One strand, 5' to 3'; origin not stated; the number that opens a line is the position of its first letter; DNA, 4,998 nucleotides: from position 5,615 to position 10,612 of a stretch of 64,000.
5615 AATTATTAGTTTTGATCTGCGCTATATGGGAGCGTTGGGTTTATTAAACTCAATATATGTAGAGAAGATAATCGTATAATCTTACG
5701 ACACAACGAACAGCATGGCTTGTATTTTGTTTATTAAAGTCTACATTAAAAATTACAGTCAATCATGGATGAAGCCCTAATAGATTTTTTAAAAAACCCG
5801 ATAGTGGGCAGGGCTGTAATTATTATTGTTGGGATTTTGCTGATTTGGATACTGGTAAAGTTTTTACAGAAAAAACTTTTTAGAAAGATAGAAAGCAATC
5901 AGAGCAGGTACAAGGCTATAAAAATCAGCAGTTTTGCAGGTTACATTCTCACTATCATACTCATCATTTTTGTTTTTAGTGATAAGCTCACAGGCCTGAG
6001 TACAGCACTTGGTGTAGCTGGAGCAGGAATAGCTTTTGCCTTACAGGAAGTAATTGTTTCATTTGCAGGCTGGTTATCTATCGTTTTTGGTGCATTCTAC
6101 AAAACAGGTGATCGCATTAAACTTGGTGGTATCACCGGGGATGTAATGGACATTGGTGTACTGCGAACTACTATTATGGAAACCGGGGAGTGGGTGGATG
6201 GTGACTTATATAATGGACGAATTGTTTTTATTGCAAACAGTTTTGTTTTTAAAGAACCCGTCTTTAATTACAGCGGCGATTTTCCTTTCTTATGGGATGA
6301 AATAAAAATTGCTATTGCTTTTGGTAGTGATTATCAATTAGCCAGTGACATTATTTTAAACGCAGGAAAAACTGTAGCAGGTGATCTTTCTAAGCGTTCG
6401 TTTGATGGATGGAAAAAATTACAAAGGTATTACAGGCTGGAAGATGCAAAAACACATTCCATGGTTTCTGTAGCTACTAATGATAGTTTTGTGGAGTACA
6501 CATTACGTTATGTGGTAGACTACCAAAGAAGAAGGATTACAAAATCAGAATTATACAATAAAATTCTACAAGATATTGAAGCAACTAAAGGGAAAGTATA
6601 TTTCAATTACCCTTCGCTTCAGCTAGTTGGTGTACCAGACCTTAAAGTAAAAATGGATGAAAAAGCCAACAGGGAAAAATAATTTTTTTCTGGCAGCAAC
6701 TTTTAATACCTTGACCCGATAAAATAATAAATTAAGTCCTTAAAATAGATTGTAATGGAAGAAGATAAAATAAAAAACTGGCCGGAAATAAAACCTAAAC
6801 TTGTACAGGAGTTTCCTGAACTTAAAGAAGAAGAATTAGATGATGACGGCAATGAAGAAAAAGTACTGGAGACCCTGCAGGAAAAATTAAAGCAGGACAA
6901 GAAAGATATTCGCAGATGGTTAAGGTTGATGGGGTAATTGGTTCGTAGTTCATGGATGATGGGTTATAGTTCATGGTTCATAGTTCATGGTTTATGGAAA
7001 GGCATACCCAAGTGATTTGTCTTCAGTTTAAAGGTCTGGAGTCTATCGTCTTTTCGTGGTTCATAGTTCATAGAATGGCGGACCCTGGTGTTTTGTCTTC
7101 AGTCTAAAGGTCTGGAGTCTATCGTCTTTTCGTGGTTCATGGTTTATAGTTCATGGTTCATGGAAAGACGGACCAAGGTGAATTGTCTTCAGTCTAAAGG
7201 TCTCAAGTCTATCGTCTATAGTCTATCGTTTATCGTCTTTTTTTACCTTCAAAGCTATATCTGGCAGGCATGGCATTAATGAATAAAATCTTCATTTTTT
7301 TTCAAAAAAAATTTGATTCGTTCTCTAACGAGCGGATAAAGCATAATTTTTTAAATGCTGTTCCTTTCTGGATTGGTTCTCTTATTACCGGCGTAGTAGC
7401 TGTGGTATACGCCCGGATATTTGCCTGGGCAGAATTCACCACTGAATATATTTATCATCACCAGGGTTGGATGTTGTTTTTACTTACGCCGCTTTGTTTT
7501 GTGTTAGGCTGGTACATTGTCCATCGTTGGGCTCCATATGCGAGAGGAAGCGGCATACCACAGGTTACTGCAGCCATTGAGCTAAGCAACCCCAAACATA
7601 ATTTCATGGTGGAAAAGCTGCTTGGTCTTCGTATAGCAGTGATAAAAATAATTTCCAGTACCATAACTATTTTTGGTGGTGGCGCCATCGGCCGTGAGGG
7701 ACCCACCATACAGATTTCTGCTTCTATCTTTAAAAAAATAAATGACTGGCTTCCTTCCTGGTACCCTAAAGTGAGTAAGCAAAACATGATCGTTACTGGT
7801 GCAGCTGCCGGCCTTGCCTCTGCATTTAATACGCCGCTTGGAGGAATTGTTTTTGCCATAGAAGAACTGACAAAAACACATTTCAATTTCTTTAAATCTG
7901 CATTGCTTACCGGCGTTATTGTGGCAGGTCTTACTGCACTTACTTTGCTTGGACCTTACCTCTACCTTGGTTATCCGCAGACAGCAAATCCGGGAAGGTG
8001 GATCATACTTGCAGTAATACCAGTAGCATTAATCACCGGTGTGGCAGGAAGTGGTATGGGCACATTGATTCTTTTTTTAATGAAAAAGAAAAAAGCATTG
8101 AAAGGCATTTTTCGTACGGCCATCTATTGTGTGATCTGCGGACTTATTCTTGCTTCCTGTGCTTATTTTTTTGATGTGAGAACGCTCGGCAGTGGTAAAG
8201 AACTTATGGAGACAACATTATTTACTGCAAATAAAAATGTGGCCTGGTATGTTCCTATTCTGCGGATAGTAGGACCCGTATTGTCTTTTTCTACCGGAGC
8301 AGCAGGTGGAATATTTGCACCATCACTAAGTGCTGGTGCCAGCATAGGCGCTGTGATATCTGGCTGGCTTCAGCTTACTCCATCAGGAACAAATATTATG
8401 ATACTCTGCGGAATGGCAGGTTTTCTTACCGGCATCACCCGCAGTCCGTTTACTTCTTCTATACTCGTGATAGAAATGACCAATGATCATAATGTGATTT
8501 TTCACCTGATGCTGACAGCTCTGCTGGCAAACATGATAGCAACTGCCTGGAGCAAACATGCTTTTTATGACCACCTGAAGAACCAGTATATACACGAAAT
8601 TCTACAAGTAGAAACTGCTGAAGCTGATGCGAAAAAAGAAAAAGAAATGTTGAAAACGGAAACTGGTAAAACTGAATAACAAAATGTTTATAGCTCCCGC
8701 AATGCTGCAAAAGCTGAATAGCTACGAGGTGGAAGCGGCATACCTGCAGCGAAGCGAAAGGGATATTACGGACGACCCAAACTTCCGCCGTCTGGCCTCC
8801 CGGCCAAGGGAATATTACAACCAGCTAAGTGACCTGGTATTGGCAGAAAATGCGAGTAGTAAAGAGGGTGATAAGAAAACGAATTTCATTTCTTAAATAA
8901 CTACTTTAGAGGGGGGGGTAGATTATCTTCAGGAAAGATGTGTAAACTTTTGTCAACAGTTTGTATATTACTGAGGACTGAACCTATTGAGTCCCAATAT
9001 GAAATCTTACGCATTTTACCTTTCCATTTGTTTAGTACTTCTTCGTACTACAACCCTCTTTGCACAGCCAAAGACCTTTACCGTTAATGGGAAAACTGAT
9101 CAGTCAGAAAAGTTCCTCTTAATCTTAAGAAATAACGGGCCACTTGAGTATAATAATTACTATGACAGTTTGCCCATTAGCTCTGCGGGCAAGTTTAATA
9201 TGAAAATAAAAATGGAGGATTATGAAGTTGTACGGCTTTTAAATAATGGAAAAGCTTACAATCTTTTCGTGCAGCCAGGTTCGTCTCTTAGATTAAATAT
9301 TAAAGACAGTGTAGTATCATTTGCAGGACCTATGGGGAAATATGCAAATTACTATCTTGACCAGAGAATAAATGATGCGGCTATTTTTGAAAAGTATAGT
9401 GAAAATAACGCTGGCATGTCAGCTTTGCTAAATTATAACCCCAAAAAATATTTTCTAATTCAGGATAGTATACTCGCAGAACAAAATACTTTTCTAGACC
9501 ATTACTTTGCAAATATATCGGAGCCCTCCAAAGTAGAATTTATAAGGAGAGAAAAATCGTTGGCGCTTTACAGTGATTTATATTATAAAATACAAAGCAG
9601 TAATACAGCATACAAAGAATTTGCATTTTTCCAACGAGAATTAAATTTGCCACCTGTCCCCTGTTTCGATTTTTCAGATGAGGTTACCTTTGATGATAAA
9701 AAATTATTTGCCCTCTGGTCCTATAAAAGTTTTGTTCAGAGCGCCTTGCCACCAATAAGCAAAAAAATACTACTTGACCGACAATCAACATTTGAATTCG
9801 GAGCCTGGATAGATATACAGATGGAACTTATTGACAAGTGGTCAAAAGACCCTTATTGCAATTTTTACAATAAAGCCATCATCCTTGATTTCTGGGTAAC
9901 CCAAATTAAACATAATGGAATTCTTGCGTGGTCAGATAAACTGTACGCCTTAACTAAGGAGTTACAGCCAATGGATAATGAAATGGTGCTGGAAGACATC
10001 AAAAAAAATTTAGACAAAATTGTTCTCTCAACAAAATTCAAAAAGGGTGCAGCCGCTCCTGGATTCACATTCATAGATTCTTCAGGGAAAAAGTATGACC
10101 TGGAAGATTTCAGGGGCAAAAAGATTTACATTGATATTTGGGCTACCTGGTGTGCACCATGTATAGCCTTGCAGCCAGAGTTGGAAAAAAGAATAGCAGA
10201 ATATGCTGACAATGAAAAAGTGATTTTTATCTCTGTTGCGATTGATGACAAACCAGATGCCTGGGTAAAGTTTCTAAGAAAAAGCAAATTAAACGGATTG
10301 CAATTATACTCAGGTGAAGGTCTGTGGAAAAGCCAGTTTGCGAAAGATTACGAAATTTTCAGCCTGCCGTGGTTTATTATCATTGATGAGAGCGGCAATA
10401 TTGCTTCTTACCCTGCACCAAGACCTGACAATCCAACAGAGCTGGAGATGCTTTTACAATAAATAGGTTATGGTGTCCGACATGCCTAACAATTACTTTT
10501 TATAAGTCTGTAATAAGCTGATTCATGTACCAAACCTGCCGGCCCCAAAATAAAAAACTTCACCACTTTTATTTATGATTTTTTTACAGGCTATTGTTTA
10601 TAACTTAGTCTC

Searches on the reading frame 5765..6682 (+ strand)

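Call 43: search_protein_families(library=pfam, max_evalue=0.000001, proteins=[window:5765-6682:+])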
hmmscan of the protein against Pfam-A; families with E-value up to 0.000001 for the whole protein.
window:5765-6682:+ (305 aa): 1 family
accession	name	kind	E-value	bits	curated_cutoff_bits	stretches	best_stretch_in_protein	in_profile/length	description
PF00924.24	MS_channel_2nd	-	9.1e-10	39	20.2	1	96-170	2-67/68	Mechanosensitive ion channel, beta-domain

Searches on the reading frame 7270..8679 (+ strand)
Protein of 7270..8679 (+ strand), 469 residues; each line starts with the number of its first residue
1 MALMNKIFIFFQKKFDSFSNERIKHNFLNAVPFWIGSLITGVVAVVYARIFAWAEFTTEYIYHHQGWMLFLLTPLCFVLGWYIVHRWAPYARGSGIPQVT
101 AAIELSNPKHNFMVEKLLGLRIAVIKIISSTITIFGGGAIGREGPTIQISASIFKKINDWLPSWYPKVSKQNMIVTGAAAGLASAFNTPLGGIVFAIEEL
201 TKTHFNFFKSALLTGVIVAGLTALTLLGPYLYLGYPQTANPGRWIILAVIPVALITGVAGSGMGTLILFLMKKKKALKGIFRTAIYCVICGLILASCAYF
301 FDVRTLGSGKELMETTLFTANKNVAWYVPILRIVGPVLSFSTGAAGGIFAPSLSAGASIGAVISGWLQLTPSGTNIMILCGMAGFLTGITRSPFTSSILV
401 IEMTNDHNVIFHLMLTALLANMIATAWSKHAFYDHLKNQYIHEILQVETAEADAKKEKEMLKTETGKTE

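Call 43: search_protein_families(library=pfam, max_evalue=0.000001, proteins=[window:7270-8679:+])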
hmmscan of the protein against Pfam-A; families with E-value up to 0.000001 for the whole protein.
window:7270-8679:+ (469 aa): 1 family
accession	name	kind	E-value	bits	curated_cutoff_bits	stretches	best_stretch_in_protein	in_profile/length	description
PF00654.25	Voltage_CLC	-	1.8e-72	244.9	24.8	1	77-424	2-345/346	Voltage gated chloride channel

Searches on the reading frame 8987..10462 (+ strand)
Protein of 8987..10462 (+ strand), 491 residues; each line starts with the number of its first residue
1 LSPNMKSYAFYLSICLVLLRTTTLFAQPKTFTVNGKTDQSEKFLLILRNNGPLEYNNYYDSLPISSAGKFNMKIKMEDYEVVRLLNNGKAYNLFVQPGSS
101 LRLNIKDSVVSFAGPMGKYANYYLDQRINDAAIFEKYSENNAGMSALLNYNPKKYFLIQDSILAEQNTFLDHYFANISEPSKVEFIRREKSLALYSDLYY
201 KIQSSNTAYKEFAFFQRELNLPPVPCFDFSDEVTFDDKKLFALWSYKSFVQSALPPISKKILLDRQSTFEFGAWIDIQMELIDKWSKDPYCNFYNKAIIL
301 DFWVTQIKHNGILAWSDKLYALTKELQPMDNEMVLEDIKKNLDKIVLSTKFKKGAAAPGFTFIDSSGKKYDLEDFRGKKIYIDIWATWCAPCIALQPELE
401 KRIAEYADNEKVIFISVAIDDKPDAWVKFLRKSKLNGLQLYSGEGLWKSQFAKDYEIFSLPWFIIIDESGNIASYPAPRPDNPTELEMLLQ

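Call 43: search_protein_families(library=pfam, max_evalue=0.000001, proteins=[window:8987-10462:+])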
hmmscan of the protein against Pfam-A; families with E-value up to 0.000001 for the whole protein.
window:8987-10462:+ (491 aa): 4 families
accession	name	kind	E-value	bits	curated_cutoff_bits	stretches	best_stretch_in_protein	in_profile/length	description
PF08534.16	Redoxin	-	2.8e-15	56.8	26.6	1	352-475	1-131/148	Redoxin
PF00578.27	AhpC-TSA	-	1.5e-11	44.7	26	1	354-473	2-122/124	AhpC/TSA family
PF13905.12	Thioredoxin_8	-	3.2e-11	43.9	27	1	377-472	1-94/94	Thioredoxin-like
PF00085.26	Thioredoxin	-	6e-09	36.3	23.5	1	378-425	19-64/103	Thioredoxin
